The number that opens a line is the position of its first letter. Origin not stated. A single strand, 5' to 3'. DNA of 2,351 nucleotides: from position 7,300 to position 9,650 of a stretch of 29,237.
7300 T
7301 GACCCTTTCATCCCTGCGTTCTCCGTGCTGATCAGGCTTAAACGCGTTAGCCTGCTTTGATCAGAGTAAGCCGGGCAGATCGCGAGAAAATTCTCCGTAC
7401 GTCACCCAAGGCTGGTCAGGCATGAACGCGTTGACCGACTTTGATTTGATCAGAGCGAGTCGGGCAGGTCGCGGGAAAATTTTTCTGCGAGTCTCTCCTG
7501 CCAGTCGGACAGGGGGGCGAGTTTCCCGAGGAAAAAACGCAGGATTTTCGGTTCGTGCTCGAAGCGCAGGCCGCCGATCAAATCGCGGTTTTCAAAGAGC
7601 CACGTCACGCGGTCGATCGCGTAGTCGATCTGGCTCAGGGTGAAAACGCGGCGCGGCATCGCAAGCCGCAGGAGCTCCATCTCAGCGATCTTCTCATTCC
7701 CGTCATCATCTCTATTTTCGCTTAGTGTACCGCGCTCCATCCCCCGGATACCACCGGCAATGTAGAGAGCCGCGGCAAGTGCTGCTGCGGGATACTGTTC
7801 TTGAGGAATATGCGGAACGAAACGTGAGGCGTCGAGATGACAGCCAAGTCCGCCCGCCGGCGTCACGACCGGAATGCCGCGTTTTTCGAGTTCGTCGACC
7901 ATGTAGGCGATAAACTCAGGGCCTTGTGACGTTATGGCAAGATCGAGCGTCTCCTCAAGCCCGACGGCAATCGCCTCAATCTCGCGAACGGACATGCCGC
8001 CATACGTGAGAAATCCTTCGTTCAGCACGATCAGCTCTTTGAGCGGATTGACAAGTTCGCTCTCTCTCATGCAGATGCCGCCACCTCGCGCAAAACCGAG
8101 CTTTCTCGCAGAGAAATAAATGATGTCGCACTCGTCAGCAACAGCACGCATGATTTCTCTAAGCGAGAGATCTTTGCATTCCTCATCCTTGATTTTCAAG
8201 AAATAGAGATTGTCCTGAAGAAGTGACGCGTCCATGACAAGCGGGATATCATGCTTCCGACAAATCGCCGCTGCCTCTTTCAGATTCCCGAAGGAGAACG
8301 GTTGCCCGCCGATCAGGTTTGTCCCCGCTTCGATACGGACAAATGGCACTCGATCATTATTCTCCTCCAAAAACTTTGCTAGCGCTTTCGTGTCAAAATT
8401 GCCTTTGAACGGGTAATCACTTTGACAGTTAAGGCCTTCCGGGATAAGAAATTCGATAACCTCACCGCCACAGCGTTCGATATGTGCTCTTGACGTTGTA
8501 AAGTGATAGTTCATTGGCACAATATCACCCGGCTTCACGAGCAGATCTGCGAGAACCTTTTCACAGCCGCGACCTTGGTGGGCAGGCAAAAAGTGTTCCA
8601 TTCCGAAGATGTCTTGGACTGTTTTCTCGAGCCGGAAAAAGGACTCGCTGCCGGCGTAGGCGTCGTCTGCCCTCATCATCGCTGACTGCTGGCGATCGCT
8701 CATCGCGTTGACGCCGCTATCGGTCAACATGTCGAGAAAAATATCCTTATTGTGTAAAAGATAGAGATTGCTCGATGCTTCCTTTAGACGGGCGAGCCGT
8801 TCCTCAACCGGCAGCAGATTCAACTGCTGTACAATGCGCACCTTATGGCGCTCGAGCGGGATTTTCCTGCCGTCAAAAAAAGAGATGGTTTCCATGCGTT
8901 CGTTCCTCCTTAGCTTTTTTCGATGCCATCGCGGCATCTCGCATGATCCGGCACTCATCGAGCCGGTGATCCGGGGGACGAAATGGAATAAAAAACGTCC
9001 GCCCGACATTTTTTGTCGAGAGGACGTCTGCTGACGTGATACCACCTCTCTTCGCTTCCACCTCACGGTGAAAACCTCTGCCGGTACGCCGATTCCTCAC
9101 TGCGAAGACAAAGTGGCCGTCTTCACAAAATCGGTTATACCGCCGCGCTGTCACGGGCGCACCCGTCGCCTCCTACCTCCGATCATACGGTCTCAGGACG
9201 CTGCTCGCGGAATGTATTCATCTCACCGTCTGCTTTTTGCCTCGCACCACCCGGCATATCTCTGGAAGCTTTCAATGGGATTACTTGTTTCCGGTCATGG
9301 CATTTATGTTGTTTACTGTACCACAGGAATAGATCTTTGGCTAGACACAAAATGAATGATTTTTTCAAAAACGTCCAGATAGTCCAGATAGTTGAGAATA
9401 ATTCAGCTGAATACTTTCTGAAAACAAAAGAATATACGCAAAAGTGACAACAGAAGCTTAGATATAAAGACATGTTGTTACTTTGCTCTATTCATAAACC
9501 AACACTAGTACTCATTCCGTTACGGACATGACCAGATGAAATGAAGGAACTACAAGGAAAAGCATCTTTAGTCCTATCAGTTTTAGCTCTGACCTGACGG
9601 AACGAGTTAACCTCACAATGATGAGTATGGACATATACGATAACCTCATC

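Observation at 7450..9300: A tyrosine-specific T-box riboswitch controls a tyrosine-phenol-lyase-like (normally catabolic) enzyme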

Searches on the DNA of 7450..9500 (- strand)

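Call 5: search_rna_families(source=window, start=8800, end=9500, threshold=evalue, max_evalue=10, show_alignments=5)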
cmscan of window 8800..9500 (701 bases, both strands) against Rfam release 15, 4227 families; matches with E-value up to 10: 3.
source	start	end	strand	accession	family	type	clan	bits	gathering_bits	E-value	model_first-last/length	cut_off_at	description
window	9017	9307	-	RF00230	T-box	Cis-reg; leader;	-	89.1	93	5.4e-20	1-219/219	no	T-box leader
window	9374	9499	+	RF01644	ceN59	Gene; snRNA; snoRNA; HACA-box;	-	17.1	50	4.7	1-137/137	no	Caenorhabditis snoRNA ceN59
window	9274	9449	-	RF02148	MESTIT1_1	Gene; lncRNA;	-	17.1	50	8.4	1-144/144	no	MEST intronic transcript 1, antisense RNA conserved region 1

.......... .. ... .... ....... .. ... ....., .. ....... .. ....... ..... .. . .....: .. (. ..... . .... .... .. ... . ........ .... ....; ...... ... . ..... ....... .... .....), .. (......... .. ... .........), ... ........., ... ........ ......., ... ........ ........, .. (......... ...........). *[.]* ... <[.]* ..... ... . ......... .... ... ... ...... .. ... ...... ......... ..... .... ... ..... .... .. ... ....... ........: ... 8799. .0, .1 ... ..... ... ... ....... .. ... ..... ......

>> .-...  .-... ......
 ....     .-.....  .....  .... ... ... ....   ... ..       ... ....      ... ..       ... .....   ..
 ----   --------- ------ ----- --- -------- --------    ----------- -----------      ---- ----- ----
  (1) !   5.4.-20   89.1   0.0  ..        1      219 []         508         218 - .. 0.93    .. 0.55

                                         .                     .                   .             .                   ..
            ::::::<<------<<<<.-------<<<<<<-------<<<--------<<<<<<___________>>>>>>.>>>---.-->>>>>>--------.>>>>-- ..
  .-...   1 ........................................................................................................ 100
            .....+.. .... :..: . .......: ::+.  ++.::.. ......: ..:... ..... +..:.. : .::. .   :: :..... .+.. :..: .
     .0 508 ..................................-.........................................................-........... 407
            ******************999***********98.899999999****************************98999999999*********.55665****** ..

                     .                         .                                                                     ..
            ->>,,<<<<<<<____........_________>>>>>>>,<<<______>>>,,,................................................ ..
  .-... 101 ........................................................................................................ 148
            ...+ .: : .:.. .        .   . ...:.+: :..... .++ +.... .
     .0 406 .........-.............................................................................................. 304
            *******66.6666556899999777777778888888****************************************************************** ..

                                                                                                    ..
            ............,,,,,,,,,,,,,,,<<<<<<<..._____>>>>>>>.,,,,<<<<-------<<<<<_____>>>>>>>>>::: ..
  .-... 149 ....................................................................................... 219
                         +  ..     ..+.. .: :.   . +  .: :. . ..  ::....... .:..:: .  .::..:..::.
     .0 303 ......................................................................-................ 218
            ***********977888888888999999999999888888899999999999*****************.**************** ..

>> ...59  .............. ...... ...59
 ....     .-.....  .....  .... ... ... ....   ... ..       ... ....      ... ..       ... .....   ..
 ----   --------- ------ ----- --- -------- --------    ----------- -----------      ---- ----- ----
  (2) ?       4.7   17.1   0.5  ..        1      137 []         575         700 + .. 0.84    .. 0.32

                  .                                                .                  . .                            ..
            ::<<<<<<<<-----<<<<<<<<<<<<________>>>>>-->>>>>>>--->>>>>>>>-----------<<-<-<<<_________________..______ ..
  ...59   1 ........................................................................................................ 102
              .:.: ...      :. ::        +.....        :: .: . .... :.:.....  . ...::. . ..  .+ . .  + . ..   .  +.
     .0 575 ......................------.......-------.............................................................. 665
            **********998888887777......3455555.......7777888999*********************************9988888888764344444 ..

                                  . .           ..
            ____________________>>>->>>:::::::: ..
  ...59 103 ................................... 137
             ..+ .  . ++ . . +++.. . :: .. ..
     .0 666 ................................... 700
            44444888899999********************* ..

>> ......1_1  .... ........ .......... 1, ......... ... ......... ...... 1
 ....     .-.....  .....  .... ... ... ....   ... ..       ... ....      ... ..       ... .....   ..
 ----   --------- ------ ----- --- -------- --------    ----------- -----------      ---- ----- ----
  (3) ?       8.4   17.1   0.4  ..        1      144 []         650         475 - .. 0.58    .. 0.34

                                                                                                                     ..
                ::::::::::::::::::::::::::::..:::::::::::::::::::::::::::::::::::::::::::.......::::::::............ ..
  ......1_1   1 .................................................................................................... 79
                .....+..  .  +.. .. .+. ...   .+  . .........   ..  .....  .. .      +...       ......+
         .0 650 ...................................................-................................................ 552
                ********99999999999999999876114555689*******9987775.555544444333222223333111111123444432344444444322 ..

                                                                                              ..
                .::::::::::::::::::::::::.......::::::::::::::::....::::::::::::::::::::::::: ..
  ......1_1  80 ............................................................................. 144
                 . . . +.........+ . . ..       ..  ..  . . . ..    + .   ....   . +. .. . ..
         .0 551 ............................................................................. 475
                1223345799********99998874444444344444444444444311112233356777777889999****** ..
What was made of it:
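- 9190..9307 (-): T-box Stem I: K-turn-type UGA, specifier loop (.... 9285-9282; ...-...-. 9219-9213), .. bay AGAGA 9263-9259, distal loop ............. 9252-9240. Rfam alignment (call 5).
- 9020..9052 (-): T-box sequence / antiterminator: GAGG 9048-9045, 7-nt bulge UGGUAUC 9044-9038 (UGGU pairs with tRNA 3' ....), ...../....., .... 9023-9020. Call 5.
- On T-box riboswitch (RF00230): Full-length match, model 1-219, E 5.4e-20, 89.1 bits (call 5). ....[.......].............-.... (call 5).
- T-box: RF00230 E 5e-20 over the full model (call 5).
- Tried and rejected: This was resolved by the permissive scan (call 5).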

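Call 65: search_rna_families(source=L005, start=3800, end=4160, threshold=evalue, max_evalue=1)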
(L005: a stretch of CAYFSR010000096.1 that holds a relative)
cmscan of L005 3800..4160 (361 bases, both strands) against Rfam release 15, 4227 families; matches with E-value up to 1: 0.
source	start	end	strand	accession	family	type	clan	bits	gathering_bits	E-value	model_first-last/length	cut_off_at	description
